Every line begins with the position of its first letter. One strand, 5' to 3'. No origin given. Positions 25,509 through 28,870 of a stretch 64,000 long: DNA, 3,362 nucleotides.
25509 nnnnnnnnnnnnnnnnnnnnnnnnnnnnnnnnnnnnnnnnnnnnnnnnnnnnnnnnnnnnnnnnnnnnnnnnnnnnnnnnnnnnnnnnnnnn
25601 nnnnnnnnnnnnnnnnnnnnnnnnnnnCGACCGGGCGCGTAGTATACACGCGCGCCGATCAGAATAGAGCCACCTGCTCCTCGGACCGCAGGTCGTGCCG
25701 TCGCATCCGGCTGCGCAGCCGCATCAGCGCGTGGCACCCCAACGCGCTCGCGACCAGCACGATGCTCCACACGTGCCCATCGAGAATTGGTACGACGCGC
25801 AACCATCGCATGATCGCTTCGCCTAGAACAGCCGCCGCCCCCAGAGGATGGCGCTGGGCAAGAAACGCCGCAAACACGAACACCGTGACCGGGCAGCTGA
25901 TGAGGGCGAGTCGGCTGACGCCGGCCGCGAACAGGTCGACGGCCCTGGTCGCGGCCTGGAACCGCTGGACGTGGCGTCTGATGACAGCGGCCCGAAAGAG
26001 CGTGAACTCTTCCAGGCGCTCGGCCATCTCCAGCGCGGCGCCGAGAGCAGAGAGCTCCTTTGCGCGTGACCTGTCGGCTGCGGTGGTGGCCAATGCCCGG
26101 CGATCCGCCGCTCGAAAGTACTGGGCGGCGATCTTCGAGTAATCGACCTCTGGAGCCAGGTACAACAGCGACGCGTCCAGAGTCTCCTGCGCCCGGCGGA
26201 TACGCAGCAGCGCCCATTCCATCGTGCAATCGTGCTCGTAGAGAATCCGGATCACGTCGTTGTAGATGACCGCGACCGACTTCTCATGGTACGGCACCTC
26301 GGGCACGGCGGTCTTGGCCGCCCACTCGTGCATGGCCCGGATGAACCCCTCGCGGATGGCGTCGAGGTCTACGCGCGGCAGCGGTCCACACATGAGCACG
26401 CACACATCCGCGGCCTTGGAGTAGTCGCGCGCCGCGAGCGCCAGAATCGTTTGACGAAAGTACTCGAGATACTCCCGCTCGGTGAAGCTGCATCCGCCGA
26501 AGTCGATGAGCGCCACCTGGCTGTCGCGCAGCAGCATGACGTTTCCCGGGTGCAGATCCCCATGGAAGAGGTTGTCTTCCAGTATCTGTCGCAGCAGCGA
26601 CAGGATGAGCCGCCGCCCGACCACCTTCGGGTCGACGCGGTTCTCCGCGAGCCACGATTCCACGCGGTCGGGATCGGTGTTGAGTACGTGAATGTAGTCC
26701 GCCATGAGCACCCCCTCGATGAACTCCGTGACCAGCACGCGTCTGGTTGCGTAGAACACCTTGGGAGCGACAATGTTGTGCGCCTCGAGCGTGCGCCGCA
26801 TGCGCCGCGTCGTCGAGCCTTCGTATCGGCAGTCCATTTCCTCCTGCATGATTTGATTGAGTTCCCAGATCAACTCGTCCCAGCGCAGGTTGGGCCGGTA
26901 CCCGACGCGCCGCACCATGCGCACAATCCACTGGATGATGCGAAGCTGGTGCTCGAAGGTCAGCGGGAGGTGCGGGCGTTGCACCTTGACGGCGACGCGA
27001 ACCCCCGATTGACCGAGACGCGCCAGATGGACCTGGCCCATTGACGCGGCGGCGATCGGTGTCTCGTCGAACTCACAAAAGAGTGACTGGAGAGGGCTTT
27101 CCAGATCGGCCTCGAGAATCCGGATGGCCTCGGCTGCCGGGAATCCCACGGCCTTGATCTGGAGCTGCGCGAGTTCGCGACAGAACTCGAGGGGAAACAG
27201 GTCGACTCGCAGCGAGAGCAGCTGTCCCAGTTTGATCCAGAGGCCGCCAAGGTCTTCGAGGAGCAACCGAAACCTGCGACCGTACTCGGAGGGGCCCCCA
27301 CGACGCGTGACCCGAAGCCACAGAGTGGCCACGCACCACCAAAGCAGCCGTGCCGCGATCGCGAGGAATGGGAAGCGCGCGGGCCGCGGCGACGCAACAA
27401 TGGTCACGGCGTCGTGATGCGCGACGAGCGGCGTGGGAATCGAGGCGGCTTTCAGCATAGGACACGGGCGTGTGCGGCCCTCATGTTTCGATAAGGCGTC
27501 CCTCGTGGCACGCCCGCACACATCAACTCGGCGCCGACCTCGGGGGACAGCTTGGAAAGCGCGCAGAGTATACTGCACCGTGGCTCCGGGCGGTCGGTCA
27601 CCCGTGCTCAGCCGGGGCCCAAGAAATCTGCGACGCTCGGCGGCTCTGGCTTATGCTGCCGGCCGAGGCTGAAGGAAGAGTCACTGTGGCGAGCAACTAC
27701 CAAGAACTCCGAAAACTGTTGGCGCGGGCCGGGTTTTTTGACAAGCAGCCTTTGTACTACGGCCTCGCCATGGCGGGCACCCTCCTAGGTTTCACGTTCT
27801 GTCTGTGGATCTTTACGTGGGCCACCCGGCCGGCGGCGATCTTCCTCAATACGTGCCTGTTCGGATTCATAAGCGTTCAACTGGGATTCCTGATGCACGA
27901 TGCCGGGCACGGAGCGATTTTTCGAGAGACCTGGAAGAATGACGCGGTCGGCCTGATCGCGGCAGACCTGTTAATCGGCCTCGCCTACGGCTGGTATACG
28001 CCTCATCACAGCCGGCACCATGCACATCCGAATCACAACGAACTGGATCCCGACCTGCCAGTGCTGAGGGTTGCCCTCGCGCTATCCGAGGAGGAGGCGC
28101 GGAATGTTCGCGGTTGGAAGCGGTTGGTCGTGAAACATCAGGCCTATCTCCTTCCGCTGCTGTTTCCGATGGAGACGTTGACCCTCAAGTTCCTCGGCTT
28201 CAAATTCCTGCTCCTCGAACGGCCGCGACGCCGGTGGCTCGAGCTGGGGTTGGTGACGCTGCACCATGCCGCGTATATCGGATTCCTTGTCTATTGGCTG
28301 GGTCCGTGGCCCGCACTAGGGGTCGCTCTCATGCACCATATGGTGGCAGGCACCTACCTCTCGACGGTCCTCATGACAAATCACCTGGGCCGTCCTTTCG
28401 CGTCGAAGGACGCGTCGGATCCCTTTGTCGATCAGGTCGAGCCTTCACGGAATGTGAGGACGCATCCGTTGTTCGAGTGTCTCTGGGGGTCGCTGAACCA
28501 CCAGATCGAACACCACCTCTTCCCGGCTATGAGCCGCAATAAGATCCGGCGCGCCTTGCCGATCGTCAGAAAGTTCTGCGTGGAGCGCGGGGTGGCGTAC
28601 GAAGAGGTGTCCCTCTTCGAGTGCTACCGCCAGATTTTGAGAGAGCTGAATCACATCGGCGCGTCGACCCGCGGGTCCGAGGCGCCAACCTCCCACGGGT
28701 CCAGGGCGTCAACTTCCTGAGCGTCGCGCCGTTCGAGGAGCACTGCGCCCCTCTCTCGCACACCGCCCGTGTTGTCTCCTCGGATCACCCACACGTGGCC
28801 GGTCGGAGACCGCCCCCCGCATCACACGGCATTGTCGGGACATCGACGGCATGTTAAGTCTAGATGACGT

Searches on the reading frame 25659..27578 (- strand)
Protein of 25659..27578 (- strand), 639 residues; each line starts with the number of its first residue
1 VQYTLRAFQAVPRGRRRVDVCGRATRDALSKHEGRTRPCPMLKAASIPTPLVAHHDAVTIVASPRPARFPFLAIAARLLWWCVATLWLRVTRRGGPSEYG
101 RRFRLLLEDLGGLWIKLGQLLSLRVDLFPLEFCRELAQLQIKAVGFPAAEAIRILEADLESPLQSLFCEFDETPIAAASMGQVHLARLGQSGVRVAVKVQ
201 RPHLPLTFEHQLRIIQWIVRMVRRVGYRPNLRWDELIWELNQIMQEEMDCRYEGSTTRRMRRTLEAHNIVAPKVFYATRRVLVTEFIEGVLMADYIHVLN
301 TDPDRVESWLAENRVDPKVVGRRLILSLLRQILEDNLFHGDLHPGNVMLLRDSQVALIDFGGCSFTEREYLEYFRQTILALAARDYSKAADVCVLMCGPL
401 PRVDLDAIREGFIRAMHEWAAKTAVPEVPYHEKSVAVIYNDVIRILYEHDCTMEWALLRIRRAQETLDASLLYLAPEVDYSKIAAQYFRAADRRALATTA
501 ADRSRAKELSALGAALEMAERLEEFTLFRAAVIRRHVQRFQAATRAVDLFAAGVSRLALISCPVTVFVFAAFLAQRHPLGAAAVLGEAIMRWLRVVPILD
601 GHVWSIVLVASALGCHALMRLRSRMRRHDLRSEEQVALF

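Call 34: search_protein_families(library=pfam, proteins=[window:25659-27578:-], max_evalue=0.001)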
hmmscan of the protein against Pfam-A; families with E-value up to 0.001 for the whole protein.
window:25659-27578:- (639 aa): 5 families
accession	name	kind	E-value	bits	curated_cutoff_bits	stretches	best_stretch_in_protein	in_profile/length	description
PF03109.22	ABC1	-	1.5e-51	175.3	22.9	1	139-391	2-242/244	ABC1 atypical kinase-like domain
PF01636.29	APH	-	1.5e-05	25.4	23.2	1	323-365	153-199/239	Phosphotransferase enzyme family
PF00069.31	Pkinase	-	3.6e-05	23.7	31.7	1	261-370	52-152/263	Protein kinase domain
PF01163.29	RIO1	-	6.3e-05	23.1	22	1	262-361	63-149/187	RIO domain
PF19974.5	TCAD9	-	0.00014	21.6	40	1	338-361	300-322/429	Ternary complex associated domain 9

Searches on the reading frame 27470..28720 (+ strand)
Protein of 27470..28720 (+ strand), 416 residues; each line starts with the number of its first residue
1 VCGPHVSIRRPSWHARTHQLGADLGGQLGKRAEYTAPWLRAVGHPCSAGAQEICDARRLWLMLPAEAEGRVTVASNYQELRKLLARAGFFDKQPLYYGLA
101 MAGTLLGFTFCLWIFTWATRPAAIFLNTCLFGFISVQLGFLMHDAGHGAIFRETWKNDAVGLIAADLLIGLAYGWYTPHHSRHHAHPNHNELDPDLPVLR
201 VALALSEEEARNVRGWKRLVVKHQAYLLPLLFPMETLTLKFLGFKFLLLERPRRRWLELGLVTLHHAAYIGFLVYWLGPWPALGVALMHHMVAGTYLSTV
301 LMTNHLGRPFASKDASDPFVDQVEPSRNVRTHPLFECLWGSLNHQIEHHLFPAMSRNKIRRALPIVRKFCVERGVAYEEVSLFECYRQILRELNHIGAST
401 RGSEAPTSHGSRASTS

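Call 34: search_protein_families(library=pfam, proteins=[window:27470-28720:+], max_evalue=0.001)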
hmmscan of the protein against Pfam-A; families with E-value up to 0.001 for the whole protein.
window:27470-28720:+ (416 aa): 1 family
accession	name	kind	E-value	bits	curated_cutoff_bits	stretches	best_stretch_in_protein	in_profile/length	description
PF00487.30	FA_desaturase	-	4.6e-35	122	29.7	1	117-379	3-251/253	Fatty acid desaturase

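Call 38: search_protein_families(library=ncbifam, proteins=[window:27470-28720:+], max_evalue=1e-10)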
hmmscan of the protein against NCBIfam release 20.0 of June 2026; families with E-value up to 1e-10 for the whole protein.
window:27470-28720:+ (416 aa): 1 family
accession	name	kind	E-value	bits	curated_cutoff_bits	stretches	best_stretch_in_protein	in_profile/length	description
NF052549.1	FAdesatDesBBac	equivalog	3.6e-14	52.8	500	1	114-358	47-281/340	Delta(10) desaturase DesB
